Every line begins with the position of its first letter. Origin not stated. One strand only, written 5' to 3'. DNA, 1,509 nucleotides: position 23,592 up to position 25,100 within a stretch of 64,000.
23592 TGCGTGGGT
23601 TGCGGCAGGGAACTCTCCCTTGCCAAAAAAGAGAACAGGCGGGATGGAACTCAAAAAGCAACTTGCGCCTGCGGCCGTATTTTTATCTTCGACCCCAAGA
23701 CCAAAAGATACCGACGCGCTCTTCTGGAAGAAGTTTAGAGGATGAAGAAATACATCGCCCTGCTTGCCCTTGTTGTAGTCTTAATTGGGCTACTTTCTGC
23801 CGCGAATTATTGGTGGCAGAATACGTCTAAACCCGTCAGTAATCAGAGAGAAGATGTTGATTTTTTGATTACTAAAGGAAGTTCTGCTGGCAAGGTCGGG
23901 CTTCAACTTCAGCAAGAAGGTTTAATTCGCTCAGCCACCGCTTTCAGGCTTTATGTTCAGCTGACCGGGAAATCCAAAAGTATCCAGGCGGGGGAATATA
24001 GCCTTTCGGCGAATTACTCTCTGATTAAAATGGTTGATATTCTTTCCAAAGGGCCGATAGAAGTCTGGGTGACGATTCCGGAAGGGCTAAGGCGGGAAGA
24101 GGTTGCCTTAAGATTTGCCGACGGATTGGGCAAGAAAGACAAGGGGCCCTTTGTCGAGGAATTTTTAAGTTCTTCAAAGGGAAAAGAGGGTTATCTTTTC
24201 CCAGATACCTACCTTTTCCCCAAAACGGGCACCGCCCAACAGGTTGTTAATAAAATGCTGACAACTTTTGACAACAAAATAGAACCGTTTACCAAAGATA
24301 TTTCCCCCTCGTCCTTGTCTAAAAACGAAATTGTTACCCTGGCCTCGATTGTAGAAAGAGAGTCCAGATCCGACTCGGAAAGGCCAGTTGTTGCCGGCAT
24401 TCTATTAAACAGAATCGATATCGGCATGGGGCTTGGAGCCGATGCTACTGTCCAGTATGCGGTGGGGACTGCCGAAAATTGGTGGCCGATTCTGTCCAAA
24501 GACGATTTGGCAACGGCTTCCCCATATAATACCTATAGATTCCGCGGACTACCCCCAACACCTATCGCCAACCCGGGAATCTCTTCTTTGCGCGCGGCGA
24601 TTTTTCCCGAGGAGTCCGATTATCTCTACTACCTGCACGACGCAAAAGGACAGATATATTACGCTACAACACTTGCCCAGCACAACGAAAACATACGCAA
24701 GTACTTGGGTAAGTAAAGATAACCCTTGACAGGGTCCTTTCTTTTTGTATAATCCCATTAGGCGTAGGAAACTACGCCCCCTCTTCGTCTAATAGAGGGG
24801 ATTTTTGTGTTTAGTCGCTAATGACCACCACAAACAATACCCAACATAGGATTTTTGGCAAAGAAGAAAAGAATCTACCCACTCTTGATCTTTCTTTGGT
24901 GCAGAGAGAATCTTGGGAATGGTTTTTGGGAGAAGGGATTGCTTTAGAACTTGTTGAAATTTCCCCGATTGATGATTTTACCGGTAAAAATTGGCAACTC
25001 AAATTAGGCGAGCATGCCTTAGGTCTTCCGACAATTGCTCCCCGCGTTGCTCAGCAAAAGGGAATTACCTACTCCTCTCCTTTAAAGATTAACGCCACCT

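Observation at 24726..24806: rpoB leader: consensus promoter followed immediately by a GNRA hairpin and a terminator-like stem plus U-tract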

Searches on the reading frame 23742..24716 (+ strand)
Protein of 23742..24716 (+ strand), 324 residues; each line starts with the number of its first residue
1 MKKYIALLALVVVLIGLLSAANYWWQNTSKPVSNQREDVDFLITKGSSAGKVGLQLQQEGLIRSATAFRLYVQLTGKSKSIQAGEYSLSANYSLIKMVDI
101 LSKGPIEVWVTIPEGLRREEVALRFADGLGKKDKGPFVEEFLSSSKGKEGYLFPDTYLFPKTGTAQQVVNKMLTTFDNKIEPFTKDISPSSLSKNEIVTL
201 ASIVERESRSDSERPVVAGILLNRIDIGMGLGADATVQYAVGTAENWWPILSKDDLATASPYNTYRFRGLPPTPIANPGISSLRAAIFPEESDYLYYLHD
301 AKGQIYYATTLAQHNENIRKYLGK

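Call 8: search_protein_families(library=pfam, proteins=[window:23742-24716:+])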
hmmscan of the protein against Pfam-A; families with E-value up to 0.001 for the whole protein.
window:23742-24716:+ (324 aa): 1 family
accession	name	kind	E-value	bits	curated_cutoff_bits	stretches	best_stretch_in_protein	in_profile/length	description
PF02618.21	YceG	-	3.2e-81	273.3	32.4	1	42-320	2-275/275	YceG-like family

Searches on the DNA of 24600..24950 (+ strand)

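Call 5: search_rna_families(source=window, start=24600, end=24950, threshold=evalue, max_evalue=10)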
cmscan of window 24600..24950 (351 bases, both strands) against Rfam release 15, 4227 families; matches with E-value up to 10: 0.
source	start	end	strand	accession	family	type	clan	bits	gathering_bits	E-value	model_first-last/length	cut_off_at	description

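Call 28: build_rna_model(alignment_id=A1, structure=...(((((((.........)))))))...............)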
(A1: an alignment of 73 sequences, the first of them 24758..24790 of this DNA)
Model R1 built from alignment A1 (73 sequences, 41 columns); structure: as given.
model positions 32; base pairs 7; branch points 0; effective number of sequences 73; information 0.87 bits per position. Calibrated on 0.2 Mb of random sequence (short: E-values are rough).
structure used (alignment columns):
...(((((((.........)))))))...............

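Call 32: search_with_rna_model(model_id=R1, source=window, max_evalue=10, filters=off)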
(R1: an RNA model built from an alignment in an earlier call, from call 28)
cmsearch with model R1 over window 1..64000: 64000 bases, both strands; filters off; matches with E-value up to 10: 39.
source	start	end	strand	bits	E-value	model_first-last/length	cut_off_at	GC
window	24758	24788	+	26.3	8e-07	1-32/32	no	0.55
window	4545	4576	-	17.4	0.0014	1-32/32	no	0.38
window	52361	52400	-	11.9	0.14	1-32/32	no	0.47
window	18778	18798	-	11.5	0.2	1-32/32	no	0.48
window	33919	33947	-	11.3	0.24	1-32/32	no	0.48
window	6295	6318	-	11.1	0.27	1-32/32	no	0.46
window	49563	49610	-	10.5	0.45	1-32/32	no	0.31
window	37613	37655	-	9.9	0.72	1-32/32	no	0.28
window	42082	42112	-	9.4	1.1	1-32/32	no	0.42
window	9369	9390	-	9.3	1.2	1-32/32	no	0.36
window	23628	23672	-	9.2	1.3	1-32/32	no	0.51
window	60232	60262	+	9.2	1.4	1-32/32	no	0.39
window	24760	24778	-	9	1.6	4-23/32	no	0.58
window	23472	23500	-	8.8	1.9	1-32/32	no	0.34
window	1546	1570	-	8.8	1.9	1-32/32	no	0.4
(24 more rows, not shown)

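Call 34: search_with_rna_model(model_id=R1, sources=[L001, L002, L003, L004, L005, L006, L007, L008, L009, L010, L011, L012, L013, L014, L015, L016, L017, L018, L019, L020, L021, L022, L023, L024, L025, L026, L027, L028, L029, L030, L031, L032, L033, L034, L035, L036, L037, L038, L039, L040, L041, L042, L043, L044, L045, L046, L047, L048, L049, L050, L051, L052, L053, L054, L055, L056, L057, L058, L059, L060, L061, L062, L063, L064, L065, L066, L067, L068, L069, L070, L071, L072, L073, L074, L075, L076, L077, L078, L079, L080], max_evalue=1)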
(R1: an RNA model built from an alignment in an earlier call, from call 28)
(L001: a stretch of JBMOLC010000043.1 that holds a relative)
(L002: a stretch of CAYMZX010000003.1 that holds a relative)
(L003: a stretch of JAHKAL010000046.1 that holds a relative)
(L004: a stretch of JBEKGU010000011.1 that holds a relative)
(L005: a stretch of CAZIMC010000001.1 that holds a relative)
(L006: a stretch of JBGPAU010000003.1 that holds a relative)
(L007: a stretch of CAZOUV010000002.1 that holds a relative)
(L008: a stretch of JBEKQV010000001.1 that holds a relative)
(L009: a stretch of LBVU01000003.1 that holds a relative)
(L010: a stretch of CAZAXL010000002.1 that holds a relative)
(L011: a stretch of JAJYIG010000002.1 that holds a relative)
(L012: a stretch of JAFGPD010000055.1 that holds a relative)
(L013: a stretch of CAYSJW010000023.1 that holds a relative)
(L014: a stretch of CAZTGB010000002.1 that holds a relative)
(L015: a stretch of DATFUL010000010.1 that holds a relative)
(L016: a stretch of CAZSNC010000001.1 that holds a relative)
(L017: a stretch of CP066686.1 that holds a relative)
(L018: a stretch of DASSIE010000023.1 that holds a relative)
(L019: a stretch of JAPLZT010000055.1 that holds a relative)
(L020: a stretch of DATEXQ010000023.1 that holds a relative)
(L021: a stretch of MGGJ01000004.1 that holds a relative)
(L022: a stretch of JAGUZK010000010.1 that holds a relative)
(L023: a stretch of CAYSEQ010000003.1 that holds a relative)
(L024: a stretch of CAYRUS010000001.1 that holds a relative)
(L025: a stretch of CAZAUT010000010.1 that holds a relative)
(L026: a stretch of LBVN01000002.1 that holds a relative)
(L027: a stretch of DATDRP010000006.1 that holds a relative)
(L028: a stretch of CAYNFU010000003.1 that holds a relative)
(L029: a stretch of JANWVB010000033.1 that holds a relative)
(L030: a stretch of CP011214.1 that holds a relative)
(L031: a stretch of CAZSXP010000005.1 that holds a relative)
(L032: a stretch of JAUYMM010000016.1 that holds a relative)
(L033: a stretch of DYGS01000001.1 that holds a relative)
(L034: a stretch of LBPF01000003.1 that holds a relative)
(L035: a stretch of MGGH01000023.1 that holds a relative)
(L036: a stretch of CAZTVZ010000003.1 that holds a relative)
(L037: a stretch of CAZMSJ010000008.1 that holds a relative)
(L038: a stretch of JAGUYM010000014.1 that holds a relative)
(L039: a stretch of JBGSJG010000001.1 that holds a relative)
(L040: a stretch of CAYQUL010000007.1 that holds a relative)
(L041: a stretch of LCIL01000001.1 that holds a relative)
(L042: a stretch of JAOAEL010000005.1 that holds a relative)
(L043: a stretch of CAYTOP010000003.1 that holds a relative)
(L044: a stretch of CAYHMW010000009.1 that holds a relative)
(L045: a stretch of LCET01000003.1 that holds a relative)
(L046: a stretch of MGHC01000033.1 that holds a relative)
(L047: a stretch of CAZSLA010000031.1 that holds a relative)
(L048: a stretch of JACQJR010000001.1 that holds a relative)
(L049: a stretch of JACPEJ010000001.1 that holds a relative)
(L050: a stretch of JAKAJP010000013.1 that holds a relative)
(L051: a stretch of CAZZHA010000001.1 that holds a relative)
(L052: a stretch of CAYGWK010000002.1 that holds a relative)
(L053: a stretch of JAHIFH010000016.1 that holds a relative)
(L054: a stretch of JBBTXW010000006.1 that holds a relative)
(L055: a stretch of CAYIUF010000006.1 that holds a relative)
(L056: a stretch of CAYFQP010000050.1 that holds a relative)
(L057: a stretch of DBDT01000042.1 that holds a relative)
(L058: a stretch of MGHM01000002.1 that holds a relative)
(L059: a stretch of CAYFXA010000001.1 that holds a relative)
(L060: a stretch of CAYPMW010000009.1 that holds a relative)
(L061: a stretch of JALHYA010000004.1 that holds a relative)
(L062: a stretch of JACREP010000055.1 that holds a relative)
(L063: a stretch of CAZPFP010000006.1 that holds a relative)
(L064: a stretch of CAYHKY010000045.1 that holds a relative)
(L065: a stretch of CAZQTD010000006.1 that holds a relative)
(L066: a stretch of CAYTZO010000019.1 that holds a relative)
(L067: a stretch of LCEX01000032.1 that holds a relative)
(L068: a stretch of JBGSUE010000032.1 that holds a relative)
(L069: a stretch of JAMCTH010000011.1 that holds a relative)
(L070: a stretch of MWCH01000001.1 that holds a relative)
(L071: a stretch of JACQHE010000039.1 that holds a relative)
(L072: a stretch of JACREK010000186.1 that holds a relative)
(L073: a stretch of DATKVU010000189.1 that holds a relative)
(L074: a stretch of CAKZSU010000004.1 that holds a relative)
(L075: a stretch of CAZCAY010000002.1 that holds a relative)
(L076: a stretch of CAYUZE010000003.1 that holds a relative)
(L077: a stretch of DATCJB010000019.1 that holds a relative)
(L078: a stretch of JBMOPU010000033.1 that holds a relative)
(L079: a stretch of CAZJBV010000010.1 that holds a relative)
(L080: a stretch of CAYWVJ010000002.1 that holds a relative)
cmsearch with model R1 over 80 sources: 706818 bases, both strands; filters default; matches with E-value up to 1: 86.
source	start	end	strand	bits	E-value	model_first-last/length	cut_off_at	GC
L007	2939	2971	+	34.7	7.2e-09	1-32/32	no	0.42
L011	2894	2927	+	34.5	8.4e-09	1-32/32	no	0.5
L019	2940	2972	+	33.4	2.3e-08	1-32/32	no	0.45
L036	2932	2963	+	32.5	4.6e-08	1-32/32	no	0.53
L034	2948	2978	+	32.5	4.8e-08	1-32/32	no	0.35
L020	2265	2297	+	31.3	1.3e-07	1-32/32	no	0.3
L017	2915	2949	+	31.2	1.4e-07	1-32/32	no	0.51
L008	2928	2961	+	31.1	1.4e-07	1-32/32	no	0.53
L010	2927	2960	+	31.1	1.4e-07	1-32/32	no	0.53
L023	2914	2944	+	30.5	2.5e-07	1-32/32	no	0.26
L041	2920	2953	+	30.5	2.6e-07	1-32/32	no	0.47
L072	2719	2753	+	30.4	2.8e-07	1-32/32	no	0.43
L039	2913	2944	+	30.2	3.3e-07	1-32/32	no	0.44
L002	2919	2949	+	30.1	3.6e-07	1-32/32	no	0.52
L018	2925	2959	+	30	3.9e-07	1-32/32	no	0.49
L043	2896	2926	+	29.8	4.3e-07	1-32/32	no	0.39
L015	2919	2953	+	29.8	4.4e-07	1-32/32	no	0.51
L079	2908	2943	+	29.8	4.7e-07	1-32/32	no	0.42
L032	2138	2168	+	29.7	4.7e-07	1-32/32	no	0.35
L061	2918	2948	+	29.4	6.3e-07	1-32/32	no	0.52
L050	2930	2965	+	29.1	8.3e-07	1-32/32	no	0.5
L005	2927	2959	+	29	8.8e-07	1-32/32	no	0.52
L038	2937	2967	+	28.9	9.9e-07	1-32/32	no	0.48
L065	2830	2863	+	28.8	1.1e-06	1-32/32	no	0.41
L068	2882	2915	+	28.8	1.1e-06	1-32/32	no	0.44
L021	2885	2916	+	28.7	1.1e-06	1-32/32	no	0.34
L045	2933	2964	+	28.4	1.4e-06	1-32/32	no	0.56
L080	2935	2968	+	28.3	1.5e-06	1-32/32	no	0.44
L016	2892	2924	+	28.2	1.7e-06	1-32/32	no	0.33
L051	2897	2929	+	28.2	1.7e-06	1-32/32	no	0.52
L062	200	233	+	28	2.1e-06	1-32/32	no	0.47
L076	2887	2920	+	28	2.1e-06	1-32/32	no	0.47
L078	2886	2919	+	28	2.1e-06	1-32/32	no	0.47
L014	2929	2962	+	27.8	2.4e-06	1-32/32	no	0.47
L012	2858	2890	+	27.7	2.6e-06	1-32/32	no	0.45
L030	2912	2942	+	27.6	2.7e-06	1-32/32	no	0.45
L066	2932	2965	+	27.4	3.3e-06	1-32/32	no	0.44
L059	2895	2926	+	26.8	5.5e-06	1-32/32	no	0.53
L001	2927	2957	+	26.7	6.1e-06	1-32/32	no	0.55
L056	2956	2985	+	26.6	6.4e-06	1-32/32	no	0.4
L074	2947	2980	+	26.1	1e-05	1-32/32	no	0.41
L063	2894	2927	+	25.9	1.2e-05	1-32/32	no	0.53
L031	223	253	+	25.9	1.2e-05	1-32/32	no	0.39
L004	2935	2968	+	25.8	1.2e-05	1-32/32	no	0.53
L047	1414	1445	+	25.7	1.4e-05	1-32/32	no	0.44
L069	2929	2962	+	25.7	1.4e-05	1-32/32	no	0.5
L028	2910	2941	+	25.7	1.5e-05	1-32/32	no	0.53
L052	2940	2972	+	25.5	1.6e-05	1-32/32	no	0.33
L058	2922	2954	+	25.5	1.7e-05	1-32/32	no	0.48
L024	2906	2936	+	25.3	2e-05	1-32/32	no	0.45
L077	2868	2900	+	25.1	2.3e-05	1-32/32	no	0.45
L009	2913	2946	+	24.9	2.8e-05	1-32/32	no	0.56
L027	2867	2897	+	24.8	3.1e-05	1-32/32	no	0.42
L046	2874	2904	+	24.7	3.2e-05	1-32/32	no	0.32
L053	674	705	+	24.5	4e-05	1-32/32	no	0.53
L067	2906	2941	-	24.4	4.2e-05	1-32/32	no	0.42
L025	2898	2929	+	24.2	5e-05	1-32/32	no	0.38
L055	2902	2932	+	24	6e-05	1-32/32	no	0.35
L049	2874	2905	+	23.7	7.7e-05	1-32/32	no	0.38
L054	2920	2950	+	23.2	0.00011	1-32/32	no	0.42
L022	2579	2608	+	22.8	0.00015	1-32/32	no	0.4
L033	2922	2954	+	22.6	0.00019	1-32/32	no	0.42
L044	822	854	+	22.3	0.00024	1-32/32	no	0.55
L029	2838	2867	+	22.1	0.0003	1-32/32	no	0.37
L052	2933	2965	-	21.9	0.00035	1-32/32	no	0.27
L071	2894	2927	+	21.9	0.00035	1-32/32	no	0.44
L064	128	162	+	21.7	0.00042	1-32/32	no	0.37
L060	2913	2948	+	21.2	0.00064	1-32/32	no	0.42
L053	667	698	-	20.3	0.0013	1-32/32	no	0.5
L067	2913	2948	+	19.8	0.0019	1-32/32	no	0.42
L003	2942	2973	+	19.5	0.0027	1-32/32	no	0.5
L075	2790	2821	+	18.6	0.0053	1-32/32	no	0.31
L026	1396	1423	+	18.6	0.0054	1-32/32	no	0.39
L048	2876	2906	+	18.6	0.0057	1-32/32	no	0.42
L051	2890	2922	-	17.6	0.013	1-32/32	no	0.52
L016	2885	2917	-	16.9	0.022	1-32/32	no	0.45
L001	2920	2950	-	16.9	0.022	1-32/32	no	0.52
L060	2906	2941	-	16.1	0.046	1-32/32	no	0.42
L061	3512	3544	+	15.6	0.066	1-32/32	no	0.39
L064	121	155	-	15.6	0.069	1-32/32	no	0.4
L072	2712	2746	-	14.3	0.2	1-32/32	no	0.43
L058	4924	4956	-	14.3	0.2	1-32/32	no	0.42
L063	2887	2920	-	13.9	0.28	1-32/32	no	0.5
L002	2912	2939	-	13.9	0.28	4-32/32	no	0.43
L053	420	452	-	13.4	0.42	1-32/32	no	0.42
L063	5212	5241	+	13.2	0.5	1-32/32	no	0.47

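Call 45: search_with_rna_model(model_id=R1, sources=[L081, L082, L083, L084, L085, L086, L087, L088, L089, L090, L091, L092, L093, L094, L095, L096, L101, L105, L108, L112, L118, L124, L127, L136, L139, L152], max_evalue=1)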
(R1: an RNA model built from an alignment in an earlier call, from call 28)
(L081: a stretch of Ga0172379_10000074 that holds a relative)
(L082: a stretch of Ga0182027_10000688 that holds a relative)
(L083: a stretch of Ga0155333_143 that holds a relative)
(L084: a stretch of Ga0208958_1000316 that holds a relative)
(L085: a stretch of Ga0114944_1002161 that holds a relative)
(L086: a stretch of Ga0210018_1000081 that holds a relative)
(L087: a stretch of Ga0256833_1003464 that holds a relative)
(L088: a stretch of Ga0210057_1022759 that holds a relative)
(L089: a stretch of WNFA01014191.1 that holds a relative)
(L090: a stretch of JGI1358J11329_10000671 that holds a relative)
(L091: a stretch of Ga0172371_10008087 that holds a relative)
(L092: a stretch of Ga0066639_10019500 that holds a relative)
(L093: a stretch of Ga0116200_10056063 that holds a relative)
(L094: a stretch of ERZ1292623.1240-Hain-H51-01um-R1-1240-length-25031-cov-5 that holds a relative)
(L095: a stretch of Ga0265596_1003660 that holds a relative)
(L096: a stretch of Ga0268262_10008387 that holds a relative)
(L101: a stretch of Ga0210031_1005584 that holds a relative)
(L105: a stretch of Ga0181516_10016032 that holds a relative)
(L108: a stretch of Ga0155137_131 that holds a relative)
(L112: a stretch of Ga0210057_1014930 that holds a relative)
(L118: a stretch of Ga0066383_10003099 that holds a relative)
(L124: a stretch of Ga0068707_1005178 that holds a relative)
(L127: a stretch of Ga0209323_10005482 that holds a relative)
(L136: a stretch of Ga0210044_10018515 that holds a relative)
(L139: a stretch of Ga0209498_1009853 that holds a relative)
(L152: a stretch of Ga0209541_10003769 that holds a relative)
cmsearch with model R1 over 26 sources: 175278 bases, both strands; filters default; matches with E-value up to 1: 3.
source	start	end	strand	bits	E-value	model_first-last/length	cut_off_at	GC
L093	448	478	-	16.3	0.0098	1-32/32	no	0.29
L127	1211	1242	+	12.5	0.22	1-32/32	no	0.34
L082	3285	3314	+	11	0.78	1-32/32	no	0.43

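Call 79: search_with_rna_model(model_id=R1, sources=[L161, L163, L165, L167], max_evalue=1)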
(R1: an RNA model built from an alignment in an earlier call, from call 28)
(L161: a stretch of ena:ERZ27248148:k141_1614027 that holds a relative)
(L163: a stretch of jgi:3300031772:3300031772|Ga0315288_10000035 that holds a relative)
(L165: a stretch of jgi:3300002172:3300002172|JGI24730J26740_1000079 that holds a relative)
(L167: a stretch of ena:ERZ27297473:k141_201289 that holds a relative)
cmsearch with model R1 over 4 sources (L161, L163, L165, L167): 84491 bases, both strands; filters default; matches with E-value up to 1: 2.
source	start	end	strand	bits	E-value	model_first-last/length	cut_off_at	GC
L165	2075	2105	+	12.2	0.15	1-32/32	no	0.26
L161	10228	10251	-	11.1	0.36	1-32/32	no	0.46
